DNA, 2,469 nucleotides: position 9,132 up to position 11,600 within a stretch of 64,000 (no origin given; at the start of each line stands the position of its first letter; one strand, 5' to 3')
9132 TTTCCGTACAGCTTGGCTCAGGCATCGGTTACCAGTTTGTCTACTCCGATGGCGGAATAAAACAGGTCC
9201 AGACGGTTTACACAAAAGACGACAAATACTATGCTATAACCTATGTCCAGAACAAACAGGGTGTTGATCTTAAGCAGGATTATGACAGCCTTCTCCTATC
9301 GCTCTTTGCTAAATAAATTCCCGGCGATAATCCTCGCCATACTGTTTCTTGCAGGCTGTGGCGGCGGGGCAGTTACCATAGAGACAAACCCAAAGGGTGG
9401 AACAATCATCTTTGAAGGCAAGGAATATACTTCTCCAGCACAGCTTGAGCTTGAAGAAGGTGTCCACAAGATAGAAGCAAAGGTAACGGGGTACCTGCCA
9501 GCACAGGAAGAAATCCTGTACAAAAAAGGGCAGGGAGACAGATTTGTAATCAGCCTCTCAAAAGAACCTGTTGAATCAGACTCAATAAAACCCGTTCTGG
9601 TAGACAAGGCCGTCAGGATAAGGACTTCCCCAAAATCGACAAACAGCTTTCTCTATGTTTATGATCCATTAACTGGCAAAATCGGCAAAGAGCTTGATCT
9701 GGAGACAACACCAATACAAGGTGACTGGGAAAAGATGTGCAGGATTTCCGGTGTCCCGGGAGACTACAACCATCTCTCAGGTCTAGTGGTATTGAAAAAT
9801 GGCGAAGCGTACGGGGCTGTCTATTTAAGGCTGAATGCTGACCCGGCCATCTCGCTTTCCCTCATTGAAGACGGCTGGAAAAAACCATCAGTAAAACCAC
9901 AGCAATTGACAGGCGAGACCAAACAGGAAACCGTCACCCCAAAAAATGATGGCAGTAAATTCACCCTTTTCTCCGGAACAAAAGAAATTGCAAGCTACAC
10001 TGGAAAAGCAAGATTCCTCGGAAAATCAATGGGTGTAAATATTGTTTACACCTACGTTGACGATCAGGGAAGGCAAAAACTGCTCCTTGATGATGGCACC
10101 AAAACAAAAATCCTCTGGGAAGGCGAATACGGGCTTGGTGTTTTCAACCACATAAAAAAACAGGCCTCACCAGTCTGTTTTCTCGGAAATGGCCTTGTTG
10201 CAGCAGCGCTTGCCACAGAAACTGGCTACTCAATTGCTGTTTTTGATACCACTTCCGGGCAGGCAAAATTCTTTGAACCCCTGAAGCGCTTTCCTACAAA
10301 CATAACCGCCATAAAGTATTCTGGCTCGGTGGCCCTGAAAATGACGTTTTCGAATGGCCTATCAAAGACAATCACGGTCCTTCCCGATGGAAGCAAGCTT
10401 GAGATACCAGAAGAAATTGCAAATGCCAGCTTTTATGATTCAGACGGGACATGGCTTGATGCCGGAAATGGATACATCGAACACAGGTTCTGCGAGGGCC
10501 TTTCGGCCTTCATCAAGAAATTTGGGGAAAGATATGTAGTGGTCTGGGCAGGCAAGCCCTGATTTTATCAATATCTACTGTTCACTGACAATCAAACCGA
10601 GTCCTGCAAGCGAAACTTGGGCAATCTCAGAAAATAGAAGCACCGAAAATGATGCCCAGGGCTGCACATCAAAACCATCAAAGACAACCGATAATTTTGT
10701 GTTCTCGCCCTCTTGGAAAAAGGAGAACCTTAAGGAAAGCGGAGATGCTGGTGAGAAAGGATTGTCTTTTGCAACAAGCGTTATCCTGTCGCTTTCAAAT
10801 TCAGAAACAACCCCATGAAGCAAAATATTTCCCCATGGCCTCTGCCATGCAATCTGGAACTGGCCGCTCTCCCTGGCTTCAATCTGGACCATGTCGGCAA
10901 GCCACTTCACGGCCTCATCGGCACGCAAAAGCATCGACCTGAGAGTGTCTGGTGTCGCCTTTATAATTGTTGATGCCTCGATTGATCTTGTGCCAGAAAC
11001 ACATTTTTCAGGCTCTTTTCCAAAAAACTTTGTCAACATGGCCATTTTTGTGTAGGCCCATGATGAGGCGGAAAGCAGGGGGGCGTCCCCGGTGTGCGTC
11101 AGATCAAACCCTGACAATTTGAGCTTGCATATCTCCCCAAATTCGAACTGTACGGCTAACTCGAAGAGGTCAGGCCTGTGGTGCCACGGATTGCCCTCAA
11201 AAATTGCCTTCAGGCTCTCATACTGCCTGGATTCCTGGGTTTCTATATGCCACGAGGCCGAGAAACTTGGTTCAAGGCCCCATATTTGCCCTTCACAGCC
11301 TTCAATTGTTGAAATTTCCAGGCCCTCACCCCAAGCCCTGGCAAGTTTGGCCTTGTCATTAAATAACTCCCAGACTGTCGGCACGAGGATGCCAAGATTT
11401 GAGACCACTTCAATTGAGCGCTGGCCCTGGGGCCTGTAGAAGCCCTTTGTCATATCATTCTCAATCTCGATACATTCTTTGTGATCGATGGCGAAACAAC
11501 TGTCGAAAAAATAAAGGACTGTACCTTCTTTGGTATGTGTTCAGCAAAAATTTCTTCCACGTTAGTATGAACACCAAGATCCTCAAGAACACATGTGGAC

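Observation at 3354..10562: Tandem array of eight paralogous lipoprotein genes with one- and two-domain architectures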

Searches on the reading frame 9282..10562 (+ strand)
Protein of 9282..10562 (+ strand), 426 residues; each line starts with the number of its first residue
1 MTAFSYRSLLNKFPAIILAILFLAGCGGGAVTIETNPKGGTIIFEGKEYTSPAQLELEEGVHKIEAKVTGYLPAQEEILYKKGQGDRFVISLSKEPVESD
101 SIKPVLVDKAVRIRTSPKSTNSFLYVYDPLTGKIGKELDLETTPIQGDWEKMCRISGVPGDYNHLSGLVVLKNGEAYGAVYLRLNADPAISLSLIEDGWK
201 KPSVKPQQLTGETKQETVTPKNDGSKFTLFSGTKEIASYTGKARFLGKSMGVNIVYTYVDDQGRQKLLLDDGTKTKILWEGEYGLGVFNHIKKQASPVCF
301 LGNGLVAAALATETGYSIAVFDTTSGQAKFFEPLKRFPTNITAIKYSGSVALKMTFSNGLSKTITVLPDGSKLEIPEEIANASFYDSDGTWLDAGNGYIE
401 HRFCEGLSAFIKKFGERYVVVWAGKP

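Call 5: search_protein_families(library=pfam, proteins=[window:9282-10562:+], max_evalue=1)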
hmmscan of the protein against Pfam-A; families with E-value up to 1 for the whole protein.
window:9282-10562:+ (426 aa): 2 families
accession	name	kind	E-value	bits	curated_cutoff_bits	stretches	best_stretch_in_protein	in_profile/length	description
PF08308.17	PEGA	-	1.2e-05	25.5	20.8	1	30-93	3-68/71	PEGA domain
PF24119.1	DUF7393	-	0.16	12.1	27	1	255-268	24-37/48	Domain of unknown function (DUF7393)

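Call 6: search_protein_families(library=ncbifam, proteins=[window:9282-10562:+], max_evalue=1)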
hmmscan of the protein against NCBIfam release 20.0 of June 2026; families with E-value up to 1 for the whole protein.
window:9282-10562:+ (426 aa): 2 families
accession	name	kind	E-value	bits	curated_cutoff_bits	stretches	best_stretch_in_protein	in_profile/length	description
NF058595.1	invert_tail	domain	0.13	12.6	37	1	15-41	61-86/113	lipo-invert putative C-terminal anchoring domain-containing protein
NF047847.2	SS_mature_LptM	equivalog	0.18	11.9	27.7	1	14-27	8-21/31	LPS translocon maturation chaperone LptM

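Call 45: find_homologous_proteins(query=window:9282-10559:+, max_evalue=0.001)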
Query window:9282-10559:+ (426 aa): 8 proteins with E <= 0.001 among 8000 candidates.
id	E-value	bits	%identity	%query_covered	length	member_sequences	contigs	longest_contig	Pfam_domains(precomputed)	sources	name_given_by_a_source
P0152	1.7e-284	961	100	100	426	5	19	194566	PF08308.18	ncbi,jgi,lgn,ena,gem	-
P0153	1.9e-284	961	100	100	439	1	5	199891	PF08308.18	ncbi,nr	ncbi:MAG TPA: PEGA domain-containing protein [Caldisericia bacterium]|nr:PEGA domain-containing prot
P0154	1.2e-283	959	100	100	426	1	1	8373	PF08308.18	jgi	-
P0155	2.2e-283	958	100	100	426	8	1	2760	PF08308.18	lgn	-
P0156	3.1e-277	938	98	100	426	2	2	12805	PF08308.18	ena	-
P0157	9.7e-267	903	93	100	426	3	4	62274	PF08308.18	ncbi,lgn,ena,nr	ncbi:MAG: PEGA domain-containing protein [Caldisericales bacterium]|nr:PEGA domain-containing protei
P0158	1.4e-256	869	90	100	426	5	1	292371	PF08308.18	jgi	jgi:hypothetical protein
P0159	1.3e-254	863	90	100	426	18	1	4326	PF08308.18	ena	-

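Call 48: search_solved_structures(query=A5, max_evalue=1)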
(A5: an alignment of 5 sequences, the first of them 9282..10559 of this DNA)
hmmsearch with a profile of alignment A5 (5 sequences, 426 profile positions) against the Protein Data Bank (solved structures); distinct sequences matched with E-value up to 1: 23.
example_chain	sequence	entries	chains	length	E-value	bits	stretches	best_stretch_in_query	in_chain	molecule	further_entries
6g7w_A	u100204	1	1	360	0.0088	17.9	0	119-175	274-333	NHL repeat-containing protein 2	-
6gc1_A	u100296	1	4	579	0.051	15.4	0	119-177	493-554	NHL repeat-containing protein 2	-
9leg_D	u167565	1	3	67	0.07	14.9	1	5-50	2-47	Lipoprotein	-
7aq6_A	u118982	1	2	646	0.47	12.2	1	61-126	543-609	Nitrous-oxide reductase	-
7aq2_A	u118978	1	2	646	0.5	12.1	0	61-126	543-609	Nitrous-oxide reductase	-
7aq4_A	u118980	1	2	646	0.53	12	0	61-126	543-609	Nitrous-oxide reductase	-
7aq5_A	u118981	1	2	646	0.61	11.8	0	61-126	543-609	Nitrous-oxide reductase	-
7aq7_A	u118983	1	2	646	0.62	11.8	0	61-126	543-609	Nitrous-oxide reductase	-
3sbp_A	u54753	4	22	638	0.63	11.8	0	61-126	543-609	Nitrous-oxide reductase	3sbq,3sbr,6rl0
6y7e_A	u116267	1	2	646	0.66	11.7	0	61-126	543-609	Nitrous-oxide reductase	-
7aqa_A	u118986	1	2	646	0.66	11.7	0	61-126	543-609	Nitrous-oxide reductase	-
6y71_A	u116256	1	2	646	0.66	11.7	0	61-126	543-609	Nitrous-oxide reductase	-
6y77_A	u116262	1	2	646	0.66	11.7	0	61-126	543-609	Nitrous-oxide reductase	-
6y6y_A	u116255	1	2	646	0.66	11.7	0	61-126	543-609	Nitrous-oxide reductase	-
6rkz_A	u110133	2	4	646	0.66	11.7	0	61-126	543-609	Nitrous-oxide reductase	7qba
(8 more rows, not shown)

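Call 66: search_protein_families(library=padloc, proteins=[window:9282-10562:+], max_evalue=0.1)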
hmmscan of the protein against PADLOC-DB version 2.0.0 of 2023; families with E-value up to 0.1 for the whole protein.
window:9282-10562:+ (426 aa): 0 families

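Call 80: find_related_loci(query=A5, collection=metagenome_contigs, flank=10000)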
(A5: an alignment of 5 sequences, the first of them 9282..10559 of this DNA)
Query A5 (426 aa) in metagenome_contigs; peptide patterns used: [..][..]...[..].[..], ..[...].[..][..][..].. (x = any residue, [..] = any of these).
146 stretches matched a pattern; 2 encode a relative of the query (tblastn E <= 1e-3); 2 distinct loci.
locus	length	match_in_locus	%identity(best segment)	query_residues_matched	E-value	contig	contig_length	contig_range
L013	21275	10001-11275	90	1-425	0e+0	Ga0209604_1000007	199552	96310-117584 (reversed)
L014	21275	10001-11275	90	1-425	0e+0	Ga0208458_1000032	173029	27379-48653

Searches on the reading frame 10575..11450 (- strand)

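Call 49: search_protein_families(library=pfam, proteins=[window:10575-11450:-], max_evalue=0.1)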
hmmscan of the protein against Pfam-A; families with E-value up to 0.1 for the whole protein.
window:10575-11450:- (291 aa): 2 families
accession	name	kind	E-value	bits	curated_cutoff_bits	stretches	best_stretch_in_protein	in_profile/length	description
PF08327.17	AHSA1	-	1.4e-05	25.8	22.1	1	165-263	2-102/125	Activator of Hsp90 ATPase homolog 1-like protein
PF10604.15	Polyketide_cyc2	-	0.01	16.6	27.4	1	156-270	3-118/142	Polyketide cyclase / dehydrase and lipid transport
